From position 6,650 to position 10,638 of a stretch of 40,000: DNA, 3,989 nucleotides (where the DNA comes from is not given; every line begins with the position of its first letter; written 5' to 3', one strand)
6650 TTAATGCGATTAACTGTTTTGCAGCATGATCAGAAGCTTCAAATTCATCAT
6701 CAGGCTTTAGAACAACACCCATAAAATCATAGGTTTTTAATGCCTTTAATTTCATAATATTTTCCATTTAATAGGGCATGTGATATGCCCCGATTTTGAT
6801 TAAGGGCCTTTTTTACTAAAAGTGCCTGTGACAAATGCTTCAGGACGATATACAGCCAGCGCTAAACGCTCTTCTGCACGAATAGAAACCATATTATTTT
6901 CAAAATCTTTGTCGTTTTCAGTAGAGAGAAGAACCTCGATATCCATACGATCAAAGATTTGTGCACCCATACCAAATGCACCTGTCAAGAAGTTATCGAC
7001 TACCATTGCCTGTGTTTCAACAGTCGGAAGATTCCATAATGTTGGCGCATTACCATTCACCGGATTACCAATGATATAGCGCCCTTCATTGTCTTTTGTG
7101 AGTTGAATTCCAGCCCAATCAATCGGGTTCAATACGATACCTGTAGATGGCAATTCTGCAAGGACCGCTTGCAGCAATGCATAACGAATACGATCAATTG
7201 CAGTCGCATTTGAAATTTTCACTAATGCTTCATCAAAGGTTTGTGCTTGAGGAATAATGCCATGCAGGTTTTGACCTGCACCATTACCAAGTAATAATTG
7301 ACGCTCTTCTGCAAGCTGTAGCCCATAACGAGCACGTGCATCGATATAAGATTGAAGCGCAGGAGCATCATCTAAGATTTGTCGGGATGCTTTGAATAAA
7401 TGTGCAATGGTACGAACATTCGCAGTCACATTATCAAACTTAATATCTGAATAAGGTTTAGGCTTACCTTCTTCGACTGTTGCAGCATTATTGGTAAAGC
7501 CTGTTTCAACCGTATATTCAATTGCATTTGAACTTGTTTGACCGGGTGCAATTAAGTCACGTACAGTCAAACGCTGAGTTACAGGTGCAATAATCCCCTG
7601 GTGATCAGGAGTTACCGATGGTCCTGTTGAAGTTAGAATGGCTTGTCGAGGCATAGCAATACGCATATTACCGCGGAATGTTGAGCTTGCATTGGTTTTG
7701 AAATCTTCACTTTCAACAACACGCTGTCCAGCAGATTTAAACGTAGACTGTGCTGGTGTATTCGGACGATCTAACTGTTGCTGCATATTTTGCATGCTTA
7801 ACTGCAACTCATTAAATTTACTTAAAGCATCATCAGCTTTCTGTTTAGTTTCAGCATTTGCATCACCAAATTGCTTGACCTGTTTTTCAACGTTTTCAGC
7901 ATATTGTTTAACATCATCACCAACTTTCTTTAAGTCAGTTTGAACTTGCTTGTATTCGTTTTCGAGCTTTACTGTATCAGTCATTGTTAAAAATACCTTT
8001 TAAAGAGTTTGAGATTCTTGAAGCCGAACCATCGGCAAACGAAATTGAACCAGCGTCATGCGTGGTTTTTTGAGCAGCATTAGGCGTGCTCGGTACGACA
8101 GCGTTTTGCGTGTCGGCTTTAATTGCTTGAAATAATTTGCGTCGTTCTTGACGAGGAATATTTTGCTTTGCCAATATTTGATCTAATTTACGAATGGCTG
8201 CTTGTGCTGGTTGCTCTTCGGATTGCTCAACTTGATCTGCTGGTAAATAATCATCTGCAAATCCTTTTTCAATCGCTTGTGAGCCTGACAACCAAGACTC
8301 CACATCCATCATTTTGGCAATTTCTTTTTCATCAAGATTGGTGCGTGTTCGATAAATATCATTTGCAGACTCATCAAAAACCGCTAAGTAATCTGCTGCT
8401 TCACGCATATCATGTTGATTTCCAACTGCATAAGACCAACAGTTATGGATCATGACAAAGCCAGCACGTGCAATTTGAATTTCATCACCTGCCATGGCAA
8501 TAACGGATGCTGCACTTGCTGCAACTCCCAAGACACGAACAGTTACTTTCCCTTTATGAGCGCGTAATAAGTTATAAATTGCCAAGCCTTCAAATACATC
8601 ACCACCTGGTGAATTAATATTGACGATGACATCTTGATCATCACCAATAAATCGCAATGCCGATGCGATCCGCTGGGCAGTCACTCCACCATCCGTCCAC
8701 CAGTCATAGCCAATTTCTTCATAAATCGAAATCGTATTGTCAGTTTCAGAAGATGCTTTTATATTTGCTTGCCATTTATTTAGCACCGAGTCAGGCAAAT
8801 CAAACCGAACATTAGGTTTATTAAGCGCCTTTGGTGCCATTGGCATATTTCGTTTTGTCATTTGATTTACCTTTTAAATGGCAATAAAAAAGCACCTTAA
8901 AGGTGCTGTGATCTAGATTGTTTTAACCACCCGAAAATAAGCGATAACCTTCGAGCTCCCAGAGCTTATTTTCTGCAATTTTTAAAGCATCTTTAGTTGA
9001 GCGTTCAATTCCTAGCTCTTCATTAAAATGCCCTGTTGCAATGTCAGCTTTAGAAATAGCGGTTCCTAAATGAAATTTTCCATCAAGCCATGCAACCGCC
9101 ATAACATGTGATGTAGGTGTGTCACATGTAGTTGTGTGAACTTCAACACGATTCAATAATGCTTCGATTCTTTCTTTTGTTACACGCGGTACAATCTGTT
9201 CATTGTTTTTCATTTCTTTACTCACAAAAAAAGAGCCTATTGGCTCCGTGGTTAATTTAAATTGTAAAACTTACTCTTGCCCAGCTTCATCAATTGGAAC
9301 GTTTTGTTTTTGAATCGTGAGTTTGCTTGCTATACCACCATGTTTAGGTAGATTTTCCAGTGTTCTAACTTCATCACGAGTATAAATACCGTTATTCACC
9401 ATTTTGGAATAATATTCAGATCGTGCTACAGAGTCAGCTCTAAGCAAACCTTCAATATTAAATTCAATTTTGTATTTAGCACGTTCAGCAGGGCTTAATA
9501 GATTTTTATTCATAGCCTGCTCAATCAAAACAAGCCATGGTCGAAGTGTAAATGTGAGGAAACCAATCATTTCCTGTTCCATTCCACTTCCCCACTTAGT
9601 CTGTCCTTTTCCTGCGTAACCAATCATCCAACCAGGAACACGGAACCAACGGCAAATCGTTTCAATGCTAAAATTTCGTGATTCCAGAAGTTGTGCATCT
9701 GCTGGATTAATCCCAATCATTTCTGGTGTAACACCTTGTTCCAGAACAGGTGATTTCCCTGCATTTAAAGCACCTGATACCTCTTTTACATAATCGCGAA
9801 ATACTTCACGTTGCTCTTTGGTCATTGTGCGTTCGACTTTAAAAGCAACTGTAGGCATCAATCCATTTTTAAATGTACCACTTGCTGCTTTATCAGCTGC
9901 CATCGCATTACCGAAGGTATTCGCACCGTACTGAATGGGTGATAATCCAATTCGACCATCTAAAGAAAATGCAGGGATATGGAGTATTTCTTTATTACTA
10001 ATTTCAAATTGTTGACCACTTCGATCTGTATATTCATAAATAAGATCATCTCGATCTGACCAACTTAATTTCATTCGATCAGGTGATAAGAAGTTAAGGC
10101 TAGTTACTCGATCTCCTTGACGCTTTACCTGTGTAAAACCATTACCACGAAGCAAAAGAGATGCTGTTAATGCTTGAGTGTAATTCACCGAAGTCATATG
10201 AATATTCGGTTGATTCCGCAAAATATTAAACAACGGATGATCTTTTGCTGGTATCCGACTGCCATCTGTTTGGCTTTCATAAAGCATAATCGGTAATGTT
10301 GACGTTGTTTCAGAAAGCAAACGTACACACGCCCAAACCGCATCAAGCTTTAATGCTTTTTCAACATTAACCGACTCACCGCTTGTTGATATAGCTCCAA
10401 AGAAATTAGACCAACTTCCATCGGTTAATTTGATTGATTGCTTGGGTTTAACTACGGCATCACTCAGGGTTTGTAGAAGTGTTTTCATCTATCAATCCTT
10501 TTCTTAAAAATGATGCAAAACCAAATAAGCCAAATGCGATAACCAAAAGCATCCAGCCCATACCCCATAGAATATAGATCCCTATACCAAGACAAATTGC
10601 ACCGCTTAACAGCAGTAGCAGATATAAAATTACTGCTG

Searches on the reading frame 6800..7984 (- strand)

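Call 69: search_protein_families(library=phrogs, proteins=[window:6800-7984:-], max_evalue=0.00001)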
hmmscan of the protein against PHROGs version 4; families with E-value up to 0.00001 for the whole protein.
window:6800-7984:- (394 aa): 3 families
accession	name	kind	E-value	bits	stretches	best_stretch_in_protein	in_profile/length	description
phrog_10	-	head and packaging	3.3e-83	281.9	1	22-393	276-639/752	major head protein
phrog_617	-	head and packaging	3.2e-13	50.5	1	152-388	383-622/626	major head protein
phrog_2263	-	head and packaging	7.4e-07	29.4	1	33-310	181-461/551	major head protein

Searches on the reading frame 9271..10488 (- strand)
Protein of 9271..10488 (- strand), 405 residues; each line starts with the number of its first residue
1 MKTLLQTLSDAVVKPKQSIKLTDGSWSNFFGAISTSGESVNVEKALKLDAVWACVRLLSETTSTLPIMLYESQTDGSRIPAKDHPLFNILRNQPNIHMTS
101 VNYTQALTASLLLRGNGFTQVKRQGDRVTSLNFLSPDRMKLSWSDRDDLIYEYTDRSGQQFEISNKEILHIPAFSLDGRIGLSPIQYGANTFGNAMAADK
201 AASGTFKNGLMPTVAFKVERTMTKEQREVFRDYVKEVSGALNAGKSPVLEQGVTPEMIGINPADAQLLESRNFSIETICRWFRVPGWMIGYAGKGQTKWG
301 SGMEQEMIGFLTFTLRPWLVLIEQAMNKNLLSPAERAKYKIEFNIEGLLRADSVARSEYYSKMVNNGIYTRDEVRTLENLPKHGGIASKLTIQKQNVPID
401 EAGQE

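Call 69: search_protein_families(library=phrogs, proteins=[window:9271-10488:-], max_evalue=0.00001)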
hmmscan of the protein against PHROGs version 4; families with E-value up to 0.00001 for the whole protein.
window:9271-10488:- (405 aa): 6 families
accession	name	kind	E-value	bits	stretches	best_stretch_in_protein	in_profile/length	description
phrog_12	-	head and packaging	1.9e-113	381.7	1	22-405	65-439/646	portal protein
phrog_2662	-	head and packaging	1.2e-60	207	1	47-388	66-413/717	portal protein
phrog_5929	-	head and packaging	7e-54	183.5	1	202-404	8-207/228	portal protein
phrog_11323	-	unknown function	1.7e-24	87.4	1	302-385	12-97/130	-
phrog_2271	-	head and packaging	2e-21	76.5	1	34-399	38-401/859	portal protein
phrog_21454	-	unknown function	4.1e-13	50.2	1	223-397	9-176/320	-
